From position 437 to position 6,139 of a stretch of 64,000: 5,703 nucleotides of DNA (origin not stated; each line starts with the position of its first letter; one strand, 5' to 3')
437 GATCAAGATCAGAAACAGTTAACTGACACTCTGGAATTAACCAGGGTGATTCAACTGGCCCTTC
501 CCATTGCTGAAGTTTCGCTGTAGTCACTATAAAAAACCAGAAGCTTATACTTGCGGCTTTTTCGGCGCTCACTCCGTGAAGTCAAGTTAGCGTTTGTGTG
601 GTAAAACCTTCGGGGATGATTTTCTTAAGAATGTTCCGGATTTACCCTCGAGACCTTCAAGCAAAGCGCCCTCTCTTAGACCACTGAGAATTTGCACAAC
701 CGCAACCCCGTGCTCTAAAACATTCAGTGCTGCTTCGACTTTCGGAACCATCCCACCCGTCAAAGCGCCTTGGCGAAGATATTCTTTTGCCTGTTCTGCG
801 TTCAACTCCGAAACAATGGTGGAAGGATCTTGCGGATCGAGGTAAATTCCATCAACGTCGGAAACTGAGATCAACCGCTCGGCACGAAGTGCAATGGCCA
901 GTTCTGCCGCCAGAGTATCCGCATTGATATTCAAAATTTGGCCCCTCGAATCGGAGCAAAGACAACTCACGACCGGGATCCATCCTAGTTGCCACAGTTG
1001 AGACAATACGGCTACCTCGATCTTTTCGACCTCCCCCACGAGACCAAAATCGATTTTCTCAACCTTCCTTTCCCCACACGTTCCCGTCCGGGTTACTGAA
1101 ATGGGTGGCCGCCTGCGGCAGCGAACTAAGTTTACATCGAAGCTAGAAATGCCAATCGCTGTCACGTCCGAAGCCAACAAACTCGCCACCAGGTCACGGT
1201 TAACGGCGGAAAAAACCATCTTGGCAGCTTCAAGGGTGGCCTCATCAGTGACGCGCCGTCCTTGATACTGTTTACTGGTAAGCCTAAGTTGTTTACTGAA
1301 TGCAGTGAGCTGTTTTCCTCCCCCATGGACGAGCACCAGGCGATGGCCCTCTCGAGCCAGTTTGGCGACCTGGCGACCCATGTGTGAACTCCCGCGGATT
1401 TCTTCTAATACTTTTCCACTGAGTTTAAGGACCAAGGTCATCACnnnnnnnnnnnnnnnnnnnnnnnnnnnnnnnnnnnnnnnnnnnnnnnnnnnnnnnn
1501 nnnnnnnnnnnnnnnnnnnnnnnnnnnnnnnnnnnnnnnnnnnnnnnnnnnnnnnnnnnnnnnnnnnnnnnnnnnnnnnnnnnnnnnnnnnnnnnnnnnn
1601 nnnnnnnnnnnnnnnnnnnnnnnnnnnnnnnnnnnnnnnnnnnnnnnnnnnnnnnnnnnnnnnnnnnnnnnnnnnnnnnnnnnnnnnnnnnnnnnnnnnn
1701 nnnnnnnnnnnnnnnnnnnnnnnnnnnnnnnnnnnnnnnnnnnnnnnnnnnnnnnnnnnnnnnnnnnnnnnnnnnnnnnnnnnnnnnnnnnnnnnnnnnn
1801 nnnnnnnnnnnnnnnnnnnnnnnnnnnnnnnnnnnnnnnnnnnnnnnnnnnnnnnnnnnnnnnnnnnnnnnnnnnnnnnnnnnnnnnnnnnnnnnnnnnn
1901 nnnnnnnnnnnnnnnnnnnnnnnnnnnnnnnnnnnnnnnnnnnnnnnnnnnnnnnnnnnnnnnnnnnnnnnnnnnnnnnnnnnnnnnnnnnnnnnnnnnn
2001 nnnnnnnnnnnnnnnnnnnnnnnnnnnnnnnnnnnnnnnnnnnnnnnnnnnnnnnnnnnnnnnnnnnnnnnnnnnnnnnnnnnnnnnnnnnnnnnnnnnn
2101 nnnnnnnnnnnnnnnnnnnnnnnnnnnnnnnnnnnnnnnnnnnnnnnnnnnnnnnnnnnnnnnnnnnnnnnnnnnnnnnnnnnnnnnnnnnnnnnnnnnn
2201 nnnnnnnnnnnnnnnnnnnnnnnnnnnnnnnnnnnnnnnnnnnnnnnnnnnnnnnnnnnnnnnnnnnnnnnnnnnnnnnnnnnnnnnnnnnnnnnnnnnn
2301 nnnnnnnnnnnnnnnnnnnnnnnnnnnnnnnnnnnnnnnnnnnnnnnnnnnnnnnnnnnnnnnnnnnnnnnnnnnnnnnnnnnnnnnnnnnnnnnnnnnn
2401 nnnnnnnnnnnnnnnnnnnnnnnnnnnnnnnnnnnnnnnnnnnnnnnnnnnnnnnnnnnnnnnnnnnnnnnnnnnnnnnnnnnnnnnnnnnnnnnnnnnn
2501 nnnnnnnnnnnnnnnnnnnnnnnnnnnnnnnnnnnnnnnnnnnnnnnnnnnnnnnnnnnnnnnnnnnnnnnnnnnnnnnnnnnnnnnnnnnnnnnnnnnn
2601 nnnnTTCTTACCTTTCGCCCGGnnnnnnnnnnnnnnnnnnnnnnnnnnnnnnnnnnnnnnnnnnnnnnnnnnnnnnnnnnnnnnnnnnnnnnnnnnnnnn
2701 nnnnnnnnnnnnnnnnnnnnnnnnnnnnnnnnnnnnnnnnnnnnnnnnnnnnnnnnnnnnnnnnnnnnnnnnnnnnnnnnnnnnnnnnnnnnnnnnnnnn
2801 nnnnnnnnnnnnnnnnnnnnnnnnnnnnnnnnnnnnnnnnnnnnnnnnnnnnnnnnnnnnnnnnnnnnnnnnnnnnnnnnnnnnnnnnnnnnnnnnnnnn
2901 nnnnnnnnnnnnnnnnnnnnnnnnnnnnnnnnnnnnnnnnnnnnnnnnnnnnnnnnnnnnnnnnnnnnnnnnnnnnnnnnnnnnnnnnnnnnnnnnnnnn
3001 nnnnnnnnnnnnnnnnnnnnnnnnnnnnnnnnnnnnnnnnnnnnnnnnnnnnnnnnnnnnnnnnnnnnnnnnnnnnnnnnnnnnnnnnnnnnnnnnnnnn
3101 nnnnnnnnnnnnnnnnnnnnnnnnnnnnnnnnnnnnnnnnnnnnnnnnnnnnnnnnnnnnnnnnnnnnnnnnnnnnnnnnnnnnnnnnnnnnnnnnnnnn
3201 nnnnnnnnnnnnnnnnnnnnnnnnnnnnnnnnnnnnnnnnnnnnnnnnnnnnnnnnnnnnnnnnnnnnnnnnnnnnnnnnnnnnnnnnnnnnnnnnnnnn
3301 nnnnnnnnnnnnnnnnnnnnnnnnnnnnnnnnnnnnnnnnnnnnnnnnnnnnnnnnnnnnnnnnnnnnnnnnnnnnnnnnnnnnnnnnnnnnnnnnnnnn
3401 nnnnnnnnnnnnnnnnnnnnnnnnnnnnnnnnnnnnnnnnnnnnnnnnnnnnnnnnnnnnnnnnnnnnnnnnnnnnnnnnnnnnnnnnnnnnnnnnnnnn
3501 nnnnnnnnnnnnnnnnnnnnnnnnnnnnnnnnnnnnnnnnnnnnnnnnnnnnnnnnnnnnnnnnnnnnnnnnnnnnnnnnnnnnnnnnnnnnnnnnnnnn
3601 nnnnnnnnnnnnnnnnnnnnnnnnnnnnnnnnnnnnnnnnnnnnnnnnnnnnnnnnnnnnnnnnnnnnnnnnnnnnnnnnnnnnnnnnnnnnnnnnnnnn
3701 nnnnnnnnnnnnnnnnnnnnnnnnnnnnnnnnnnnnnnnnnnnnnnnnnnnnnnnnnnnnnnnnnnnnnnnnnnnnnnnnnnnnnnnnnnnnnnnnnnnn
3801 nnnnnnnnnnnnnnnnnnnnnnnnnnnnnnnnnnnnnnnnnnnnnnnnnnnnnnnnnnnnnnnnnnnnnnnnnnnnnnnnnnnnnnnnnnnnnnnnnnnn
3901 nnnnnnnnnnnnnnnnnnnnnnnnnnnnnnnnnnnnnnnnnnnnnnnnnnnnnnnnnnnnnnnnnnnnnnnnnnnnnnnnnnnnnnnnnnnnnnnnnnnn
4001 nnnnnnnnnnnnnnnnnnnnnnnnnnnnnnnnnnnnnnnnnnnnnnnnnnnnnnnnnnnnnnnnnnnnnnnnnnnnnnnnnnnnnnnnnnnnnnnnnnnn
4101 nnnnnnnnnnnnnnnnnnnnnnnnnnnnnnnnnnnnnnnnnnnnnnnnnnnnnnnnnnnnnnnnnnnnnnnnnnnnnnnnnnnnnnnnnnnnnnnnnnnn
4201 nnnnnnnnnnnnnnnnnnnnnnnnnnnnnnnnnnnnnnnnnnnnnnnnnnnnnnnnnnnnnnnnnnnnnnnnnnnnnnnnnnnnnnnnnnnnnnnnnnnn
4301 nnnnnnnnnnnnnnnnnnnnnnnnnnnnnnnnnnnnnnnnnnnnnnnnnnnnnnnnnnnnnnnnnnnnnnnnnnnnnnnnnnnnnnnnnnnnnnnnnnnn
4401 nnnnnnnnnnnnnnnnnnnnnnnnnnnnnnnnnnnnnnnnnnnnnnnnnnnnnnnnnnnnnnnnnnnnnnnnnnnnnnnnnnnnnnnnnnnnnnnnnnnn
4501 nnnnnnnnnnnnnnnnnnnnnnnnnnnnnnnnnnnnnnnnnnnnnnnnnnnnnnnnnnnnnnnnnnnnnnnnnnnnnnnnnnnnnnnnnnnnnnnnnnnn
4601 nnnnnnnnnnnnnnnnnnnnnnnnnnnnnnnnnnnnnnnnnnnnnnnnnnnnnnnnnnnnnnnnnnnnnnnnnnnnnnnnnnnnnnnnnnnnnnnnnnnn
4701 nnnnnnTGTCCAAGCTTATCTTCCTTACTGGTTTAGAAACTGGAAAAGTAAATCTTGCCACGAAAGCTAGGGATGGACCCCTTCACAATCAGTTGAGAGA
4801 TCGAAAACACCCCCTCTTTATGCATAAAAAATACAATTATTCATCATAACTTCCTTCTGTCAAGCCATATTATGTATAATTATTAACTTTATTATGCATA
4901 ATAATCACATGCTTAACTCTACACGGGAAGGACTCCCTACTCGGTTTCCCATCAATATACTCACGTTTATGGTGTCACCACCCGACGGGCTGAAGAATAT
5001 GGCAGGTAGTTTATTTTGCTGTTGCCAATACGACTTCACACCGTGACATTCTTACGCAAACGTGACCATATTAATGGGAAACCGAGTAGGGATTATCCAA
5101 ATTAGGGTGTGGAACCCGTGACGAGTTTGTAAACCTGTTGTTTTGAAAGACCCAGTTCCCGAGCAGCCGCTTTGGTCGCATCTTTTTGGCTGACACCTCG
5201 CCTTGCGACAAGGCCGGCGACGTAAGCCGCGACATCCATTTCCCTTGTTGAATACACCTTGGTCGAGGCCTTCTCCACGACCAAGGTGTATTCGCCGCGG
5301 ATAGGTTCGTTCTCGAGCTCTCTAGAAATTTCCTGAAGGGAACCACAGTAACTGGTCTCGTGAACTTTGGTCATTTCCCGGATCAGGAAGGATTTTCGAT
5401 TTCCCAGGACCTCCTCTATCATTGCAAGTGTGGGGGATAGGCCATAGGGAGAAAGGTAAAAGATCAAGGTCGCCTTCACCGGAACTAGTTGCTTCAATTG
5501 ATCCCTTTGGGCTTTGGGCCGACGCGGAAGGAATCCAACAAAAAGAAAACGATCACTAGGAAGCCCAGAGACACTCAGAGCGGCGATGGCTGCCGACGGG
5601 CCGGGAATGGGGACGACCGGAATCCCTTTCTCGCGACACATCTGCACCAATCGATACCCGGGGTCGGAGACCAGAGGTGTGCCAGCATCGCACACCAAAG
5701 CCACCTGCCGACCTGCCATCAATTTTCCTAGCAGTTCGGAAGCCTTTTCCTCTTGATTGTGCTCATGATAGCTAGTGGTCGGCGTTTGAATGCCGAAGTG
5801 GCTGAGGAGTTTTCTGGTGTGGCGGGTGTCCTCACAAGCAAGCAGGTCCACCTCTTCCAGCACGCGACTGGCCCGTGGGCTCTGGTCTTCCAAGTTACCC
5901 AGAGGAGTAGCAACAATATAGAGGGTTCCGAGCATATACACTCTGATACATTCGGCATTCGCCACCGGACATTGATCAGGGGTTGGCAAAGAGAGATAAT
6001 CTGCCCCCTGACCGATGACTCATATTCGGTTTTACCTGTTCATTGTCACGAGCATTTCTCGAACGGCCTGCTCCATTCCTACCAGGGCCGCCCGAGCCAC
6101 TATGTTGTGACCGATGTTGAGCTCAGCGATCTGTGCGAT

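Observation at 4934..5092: Family of small palindromic MITE/REP-like elements, at least six intergenic copies in 64 kb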

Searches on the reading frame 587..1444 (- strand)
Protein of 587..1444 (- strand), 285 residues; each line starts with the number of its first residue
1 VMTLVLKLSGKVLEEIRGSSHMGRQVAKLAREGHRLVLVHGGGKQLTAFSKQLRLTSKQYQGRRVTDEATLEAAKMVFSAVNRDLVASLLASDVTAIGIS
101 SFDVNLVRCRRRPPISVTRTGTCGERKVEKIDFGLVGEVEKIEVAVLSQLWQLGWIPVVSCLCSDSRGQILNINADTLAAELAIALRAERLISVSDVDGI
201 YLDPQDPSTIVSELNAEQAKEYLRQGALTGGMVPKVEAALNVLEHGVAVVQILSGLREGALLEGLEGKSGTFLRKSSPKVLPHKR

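Call 32: search_protein_families(library=pfam, proteins=[window:587-1444:-], max_evalue=0.001)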
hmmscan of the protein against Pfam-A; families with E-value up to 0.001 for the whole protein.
window:587-1444:- (285 aa): 1 family
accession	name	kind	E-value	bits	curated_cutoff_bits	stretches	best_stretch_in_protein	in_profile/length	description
PF00696.33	AA_kinase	-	2.1e-45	155.7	24.9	1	2-253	1-233/234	Amino acid kinase family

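Call 36: find_encoding_contigs(protein=window:587-1444:-, flank=10000, max_places=3)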
Protein window:587-1444:- (285 aa): no gene with exactly this product is on record in the collection.

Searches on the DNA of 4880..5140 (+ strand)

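Call 85: search_dna_similar(query=window:4934-5092:+, collection=plasmids, mode=distant, max_evalue=0.01, max_rows=10)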
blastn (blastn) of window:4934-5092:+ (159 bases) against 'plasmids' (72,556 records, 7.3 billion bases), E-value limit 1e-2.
No match.

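Call 106: search_rna_families(source=window, start=4880, end=5140, threshold=evalue, max_evalue=1)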
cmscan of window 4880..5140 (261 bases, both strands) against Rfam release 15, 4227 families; matches with E-value up to 1: 0.
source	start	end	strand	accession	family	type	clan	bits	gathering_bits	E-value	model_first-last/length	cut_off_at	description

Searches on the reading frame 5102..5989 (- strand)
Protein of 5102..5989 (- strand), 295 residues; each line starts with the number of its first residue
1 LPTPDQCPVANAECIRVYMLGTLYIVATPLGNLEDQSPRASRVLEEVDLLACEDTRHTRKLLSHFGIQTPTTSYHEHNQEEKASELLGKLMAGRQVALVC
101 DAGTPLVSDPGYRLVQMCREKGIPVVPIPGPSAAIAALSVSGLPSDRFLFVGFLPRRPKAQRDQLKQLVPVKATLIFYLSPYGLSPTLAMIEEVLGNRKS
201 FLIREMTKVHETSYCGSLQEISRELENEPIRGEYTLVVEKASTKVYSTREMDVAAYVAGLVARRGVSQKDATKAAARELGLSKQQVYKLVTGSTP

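Call 16: search_protein_families(library=pfam, proteins=[window:5102-5989:-], max_evalue=0.01)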
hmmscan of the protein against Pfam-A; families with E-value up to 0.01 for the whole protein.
window:5102-5989:- (295 aa): 2 families
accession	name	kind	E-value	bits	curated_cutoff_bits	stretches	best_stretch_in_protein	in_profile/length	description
PF00590.25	TP_methylase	-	1.8e-32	113.4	27.8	1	22-221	1-211/212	Tetrapyrrole (Corrin/Porphyrin) Methylases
PF23016.2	RsmI_C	-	0.0081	16.4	27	0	265-289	17-41/46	RsmI C-terminal HTH domain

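Call 87: find_encoding_contigs(protein=P0282, flank=3000, max_places=3)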
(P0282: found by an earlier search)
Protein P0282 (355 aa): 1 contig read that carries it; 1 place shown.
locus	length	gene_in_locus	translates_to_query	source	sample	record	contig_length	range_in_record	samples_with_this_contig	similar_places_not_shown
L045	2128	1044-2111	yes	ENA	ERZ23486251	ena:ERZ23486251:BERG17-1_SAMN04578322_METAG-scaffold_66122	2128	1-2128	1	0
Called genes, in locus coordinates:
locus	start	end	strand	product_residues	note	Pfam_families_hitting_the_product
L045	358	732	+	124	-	-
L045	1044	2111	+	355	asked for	PF04338:DUF481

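Call 88: find_encoding_contigs(protein=P0273, flank=10000, max_places=2)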
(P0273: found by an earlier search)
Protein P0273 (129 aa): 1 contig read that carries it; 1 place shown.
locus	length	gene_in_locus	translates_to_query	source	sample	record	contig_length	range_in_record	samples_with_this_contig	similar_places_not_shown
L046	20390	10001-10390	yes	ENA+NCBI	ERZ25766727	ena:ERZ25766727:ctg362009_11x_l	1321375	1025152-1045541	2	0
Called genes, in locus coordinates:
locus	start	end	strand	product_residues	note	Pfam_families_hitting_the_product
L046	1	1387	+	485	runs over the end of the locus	PF07732:Cu-oxidase_3, PF07731:Cu-oxidase_2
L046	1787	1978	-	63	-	-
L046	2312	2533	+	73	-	-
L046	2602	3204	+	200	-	-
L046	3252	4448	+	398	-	PF05816:TelA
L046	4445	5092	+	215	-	PF13785:DUF4178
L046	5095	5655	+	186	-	PF10936:DUF2617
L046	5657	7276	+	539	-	-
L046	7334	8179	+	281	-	PF03994:DUF350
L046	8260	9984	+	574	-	PF01564:Spermine_synth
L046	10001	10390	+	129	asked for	-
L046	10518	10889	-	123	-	-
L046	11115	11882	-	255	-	PF06283:ThuA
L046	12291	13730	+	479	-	PF00248:Aldo_ket_red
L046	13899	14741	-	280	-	PF05853:BKACE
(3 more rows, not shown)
